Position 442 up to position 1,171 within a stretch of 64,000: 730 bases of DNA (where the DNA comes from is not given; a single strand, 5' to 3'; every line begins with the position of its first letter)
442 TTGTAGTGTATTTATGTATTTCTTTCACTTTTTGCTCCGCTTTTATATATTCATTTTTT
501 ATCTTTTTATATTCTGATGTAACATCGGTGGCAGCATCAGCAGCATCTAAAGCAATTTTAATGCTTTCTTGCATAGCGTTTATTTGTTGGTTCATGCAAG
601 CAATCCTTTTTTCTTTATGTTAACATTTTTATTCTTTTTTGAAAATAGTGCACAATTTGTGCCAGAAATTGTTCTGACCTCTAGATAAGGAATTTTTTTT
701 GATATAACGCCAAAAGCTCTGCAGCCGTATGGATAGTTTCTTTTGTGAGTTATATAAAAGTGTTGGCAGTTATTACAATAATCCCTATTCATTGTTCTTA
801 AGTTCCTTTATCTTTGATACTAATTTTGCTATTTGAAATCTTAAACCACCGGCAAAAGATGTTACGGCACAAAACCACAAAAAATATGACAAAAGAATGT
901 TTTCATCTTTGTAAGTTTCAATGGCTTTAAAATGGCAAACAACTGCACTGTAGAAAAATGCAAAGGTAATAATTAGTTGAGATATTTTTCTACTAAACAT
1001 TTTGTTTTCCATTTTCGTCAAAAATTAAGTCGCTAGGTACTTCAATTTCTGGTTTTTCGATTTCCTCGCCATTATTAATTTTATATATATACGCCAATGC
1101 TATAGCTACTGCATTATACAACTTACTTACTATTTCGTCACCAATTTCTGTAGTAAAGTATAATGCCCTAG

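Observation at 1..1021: Three overlapping uncharacterised genes translationally chained to flhB where flhA is expected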

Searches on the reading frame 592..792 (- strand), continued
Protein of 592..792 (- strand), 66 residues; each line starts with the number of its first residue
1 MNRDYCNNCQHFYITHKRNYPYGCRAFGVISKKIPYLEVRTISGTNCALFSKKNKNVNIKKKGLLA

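Call 84: search_protein_families(library=pfam, alignment_id=A5, max_evalue=0.001)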
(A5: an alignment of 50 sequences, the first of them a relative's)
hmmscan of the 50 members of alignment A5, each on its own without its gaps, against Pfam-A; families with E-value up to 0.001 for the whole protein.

A. member 1, P0026 (241 aa): 0 families

B. families by the number of members that match (of 50 scanned): 6 families
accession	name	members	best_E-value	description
PF10473.14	CENP-F_leu_zip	1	7.9e-06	Leucine-rich repeats of kinetochore protein Cenp-F/LEK1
PF04397.21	LytTR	1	0.00041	LytTr DNA-binding domain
PF06103.16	DUF948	1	0.00048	Bacterial protein of unknown function (DUF948)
PF00170.26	bZIP_1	1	0.00049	bZIP transcription factor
PF14932.11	HAUS-augmin3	1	0.00065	HAUS augmin-like complex subunit 3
PF20933.2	HpHbR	1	0.00087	Haptoglobin-hemoglobin receptor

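Call 85: search_protein_families(library=ncbifam, alignment_id=A5, max_evalue=0.001)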
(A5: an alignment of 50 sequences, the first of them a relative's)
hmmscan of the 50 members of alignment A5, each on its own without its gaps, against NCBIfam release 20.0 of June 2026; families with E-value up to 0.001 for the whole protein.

A. member 1, P0026 (241 aa): 0 families

B. families by the number of members that match (of 50 scanned): 11 families
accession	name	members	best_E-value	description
NF033930.1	pneumo_PspA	2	0.00084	pneumococcal surface protein A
TIGR03752.1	conj_TIGR03752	1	6.7e-05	TIGR03752 family integrating conjugative element protein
NF002572.0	PRK02224.1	1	6.7e-05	DNA double-strand break repair ATPase Rad50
TIGR03796.1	NHLM_micro_ABC1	1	9.5e-05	NHLP family bacteriocin export ABC transporter peptidase/permease/ATPase subunit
NF047515.1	SpiroCoCo_C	1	0.00029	SpiroCoCo family coiled-coil protein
NF040788.1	S-lay_SlaB_Mtsph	1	0.00033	S-layer protein SlaB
NF038350.1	taxis_HmpF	1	0.00034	pilus motility taxis protein HmpF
TIGR02168.1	SMC_prok_B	1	0.00051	chromosome segregation protein SMC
TIGR02169.1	SMC_prok_A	1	0.00057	chromosome segregation protein SMC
TIGR04523.1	Mplasa_alph_rch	1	0.00062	helix-rich protein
TIGR02444.1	TIGR02444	1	0.00067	TIGR02444 family protein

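Call 99: list_cluster_members(proteins=[P0310, P0335, P0253, P0257, P0324, P0245, P0236, P0264, P0231, P0289])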
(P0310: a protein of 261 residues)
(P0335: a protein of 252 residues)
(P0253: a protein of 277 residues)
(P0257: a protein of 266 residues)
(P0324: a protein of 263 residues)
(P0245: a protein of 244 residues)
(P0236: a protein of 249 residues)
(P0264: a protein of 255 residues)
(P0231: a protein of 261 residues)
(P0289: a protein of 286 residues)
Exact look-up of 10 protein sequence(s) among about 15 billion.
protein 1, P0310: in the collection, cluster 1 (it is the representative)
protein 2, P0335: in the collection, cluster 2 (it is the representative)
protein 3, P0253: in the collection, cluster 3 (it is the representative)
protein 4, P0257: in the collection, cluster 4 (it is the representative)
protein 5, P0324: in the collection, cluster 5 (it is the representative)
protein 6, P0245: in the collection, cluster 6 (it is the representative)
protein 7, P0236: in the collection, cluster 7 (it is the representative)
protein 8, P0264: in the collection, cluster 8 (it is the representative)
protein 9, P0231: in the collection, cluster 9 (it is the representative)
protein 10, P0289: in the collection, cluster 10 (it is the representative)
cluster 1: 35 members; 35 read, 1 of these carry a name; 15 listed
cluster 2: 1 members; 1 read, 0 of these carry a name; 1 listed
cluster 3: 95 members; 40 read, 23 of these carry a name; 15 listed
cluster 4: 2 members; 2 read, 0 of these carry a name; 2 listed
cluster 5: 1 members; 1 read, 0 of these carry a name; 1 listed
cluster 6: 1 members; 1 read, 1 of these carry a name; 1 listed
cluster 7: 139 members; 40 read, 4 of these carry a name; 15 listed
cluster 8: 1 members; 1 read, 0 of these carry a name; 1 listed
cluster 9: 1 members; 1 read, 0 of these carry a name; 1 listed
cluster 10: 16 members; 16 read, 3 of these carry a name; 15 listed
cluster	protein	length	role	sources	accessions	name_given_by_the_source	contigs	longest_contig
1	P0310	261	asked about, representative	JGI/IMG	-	-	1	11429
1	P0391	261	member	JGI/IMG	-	hypothetical protein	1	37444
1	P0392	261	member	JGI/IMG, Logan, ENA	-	-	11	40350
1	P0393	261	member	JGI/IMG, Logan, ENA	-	-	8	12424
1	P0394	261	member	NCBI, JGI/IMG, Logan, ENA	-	-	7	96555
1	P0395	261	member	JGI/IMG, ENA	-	-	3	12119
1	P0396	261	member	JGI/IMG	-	-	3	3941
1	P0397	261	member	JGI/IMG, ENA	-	-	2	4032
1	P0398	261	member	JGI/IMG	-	-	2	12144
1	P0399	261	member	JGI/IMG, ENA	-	-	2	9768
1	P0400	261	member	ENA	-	-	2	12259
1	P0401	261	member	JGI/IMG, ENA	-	-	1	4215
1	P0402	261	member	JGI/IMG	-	-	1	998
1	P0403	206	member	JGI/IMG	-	-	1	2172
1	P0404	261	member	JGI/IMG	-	-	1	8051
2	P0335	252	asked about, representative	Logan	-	-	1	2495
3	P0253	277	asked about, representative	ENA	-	-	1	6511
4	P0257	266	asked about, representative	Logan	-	-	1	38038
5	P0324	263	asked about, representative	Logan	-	-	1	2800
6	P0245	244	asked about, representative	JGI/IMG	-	methyl-accepting chemotaxis protein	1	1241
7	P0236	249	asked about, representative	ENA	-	-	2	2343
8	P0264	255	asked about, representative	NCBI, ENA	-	-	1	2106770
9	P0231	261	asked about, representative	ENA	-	-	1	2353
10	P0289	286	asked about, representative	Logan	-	-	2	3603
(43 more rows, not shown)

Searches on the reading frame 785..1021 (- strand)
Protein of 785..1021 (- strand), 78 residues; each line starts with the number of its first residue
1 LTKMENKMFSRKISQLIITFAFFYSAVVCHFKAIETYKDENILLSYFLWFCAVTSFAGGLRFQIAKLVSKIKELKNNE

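Call 5: search_protein_families(library=pfam, proteins=[window:785-1021:-], max_evalue=1)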
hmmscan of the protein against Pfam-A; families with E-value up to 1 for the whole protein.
window:785-1021:- (78 aa): 1 family
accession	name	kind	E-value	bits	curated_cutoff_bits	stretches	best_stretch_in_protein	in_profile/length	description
PF11002.13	RDM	-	0.061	13.8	27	1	62-74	12-24/42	RFPL defining motif (RDM)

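Call 6: search_protein_families(library=ncbifam, proteins=[window:785-1021:-], max_evalue=1)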
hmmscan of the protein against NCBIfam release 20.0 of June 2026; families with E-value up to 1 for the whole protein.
window:785-1021:- (78 aa): 0 families
